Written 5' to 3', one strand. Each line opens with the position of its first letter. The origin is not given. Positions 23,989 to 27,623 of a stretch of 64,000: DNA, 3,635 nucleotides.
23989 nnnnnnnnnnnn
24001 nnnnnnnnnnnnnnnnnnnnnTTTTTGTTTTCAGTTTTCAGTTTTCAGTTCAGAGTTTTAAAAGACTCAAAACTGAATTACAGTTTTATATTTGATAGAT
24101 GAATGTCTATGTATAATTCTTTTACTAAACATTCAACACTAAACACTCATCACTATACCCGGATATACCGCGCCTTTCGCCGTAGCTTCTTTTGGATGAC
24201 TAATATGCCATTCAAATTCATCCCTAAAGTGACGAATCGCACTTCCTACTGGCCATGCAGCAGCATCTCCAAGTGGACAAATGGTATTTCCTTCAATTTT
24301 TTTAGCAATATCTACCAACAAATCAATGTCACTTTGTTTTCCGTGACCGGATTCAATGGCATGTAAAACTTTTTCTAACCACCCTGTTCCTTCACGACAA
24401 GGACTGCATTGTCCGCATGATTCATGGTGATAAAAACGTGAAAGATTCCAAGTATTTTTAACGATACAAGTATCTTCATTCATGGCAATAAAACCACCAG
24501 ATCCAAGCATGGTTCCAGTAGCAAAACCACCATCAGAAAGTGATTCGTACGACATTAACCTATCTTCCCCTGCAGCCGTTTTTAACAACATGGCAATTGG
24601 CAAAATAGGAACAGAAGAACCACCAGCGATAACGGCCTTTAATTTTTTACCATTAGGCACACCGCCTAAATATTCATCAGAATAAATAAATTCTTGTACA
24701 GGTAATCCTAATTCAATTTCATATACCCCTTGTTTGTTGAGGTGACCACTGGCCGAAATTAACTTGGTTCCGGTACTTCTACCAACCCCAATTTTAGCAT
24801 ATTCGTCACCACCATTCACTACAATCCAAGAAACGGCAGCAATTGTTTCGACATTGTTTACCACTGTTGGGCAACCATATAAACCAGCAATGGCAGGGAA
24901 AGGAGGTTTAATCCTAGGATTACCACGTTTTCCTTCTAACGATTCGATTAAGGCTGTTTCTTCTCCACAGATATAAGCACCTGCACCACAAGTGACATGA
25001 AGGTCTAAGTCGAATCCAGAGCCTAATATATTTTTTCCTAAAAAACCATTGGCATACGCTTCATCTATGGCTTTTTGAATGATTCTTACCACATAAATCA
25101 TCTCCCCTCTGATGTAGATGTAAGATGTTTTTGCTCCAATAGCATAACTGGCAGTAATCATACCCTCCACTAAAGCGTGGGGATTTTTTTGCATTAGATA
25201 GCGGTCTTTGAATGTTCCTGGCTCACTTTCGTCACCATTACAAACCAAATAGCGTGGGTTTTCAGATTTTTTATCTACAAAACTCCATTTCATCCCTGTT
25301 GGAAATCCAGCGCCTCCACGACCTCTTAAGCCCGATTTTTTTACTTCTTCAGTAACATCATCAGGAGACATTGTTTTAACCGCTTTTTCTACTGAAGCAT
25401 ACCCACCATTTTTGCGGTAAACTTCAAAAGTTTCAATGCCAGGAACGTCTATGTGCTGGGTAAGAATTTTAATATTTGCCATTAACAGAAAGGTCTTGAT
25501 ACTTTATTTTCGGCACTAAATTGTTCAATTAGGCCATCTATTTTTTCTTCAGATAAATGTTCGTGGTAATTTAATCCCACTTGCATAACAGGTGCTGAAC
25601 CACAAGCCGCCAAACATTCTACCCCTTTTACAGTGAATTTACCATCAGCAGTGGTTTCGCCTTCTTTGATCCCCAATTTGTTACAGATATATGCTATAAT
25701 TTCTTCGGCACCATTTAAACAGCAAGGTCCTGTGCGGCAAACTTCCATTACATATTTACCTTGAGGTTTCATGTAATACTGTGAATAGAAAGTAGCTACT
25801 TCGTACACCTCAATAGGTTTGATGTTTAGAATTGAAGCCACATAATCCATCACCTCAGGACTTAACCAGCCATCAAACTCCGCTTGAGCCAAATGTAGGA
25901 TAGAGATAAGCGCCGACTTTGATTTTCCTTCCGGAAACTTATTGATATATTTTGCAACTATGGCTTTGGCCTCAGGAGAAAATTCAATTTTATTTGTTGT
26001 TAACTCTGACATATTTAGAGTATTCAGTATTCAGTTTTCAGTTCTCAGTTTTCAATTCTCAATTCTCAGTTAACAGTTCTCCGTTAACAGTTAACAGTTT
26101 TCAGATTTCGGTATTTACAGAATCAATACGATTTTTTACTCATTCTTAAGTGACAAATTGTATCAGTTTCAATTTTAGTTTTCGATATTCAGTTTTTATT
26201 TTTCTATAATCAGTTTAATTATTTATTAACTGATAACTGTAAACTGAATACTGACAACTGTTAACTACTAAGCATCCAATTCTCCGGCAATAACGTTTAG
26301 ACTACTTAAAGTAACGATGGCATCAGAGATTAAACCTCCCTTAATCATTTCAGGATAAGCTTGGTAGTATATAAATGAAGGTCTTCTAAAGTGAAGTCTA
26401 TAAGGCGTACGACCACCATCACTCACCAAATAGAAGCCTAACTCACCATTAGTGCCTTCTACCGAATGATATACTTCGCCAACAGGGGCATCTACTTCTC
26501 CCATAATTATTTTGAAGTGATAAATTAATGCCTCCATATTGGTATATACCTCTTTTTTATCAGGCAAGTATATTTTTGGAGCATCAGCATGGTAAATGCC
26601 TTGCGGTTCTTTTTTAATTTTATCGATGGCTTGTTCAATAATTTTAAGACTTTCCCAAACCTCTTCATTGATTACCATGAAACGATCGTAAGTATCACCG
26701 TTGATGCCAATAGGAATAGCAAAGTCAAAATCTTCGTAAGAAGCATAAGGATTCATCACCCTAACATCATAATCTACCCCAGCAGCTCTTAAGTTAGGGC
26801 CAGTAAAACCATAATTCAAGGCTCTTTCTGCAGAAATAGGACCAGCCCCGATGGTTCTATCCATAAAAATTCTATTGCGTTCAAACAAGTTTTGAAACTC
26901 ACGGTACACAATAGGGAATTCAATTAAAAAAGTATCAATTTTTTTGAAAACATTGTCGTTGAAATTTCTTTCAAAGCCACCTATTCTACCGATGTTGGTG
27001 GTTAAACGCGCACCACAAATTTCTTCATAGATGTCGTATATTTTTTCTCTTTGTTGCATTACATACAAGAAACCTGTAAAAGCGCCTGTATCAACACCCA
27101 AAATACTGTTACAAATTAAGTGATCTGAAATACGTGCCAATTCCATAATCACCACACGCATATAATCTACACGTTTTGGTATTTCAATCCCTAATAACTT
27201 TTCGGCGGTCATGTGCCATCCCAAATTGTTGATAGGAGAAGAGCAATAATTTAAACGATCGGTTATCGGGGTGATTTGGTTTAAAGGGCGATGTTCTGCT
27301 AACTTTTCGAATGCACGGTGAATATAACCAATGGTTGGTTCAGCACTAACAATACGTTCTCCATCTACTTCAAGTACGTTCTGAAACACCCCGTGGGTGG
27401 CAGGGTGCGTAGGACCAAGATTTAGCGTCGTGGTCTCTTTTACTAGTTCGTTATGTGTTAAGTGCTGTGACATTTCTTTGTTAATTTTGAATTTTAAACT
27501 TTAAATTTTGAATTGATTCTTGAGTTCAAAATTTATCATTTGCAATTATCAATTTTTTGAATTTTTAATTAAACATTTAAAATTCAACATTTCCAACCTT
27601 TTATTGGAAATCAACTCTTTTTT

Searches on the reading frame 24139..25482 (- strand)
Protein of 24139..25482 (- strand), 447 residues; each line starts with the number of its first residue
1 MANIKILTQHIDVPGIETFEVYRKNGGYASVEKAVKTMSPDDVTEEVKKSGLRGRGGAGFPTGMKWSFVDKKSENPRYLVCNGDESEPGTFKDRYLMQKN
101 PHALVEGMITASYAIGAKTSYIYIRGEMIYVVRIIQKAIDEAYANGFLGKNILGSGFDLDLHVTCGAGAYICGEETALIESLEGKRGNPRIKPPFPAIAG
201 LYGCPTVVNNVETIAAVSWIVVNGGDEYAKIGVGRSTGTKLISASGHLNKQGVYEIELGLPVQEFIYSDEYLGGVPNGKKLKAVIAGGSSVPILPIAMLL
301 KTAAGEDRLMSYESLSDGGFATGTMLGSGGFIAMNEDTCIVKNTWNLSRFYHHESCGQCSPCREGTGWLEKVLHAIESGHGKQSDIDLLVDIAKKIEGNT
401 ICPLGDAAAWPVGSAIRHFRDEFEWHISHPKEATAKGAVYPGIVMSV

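Call 47: search_protein_families(library=pfam, proteins=[window:24139-25482:-], max_evalue=0.0001)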
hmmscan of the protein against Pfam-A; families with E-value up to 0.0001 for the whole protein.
window:24139-25482:- (447 aa): 3 families
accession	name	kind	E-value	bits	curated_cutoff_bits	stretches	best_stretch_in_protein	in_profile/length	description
PF01512.22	Complex1_51K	-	2e-50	171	31.2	1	47-218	1-149/150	Nuo51 FMN-binding domain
PF10589.14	NADH_4Fe-4S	-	5.3e-33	113.2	23.5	1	344-426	3-85/85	NADH-ubiquinone oxidoreductase-F iron-sulfur binding region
PF22461.2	SLBB_2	-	9.5e-06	26.1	27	1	241-311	2-72/79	SLBB domain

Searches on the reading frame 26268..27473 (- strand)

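Call 47: search_protein_families(library=pfam, proteins=[window:26268-27473:-], max_evalue=0.0001)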
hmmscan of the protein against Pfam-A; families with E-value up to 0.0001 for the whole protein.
window:26268-27473:- (401 aa): 1 family
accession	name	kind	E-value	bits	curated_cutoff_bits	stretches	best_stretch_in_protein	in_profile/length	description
PF00346.24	Complex1_49kDa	-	7.6e-104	347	24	1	128-400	1-270/271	Respiratory-chain NADH dehydrogenase, 49 Kd subunit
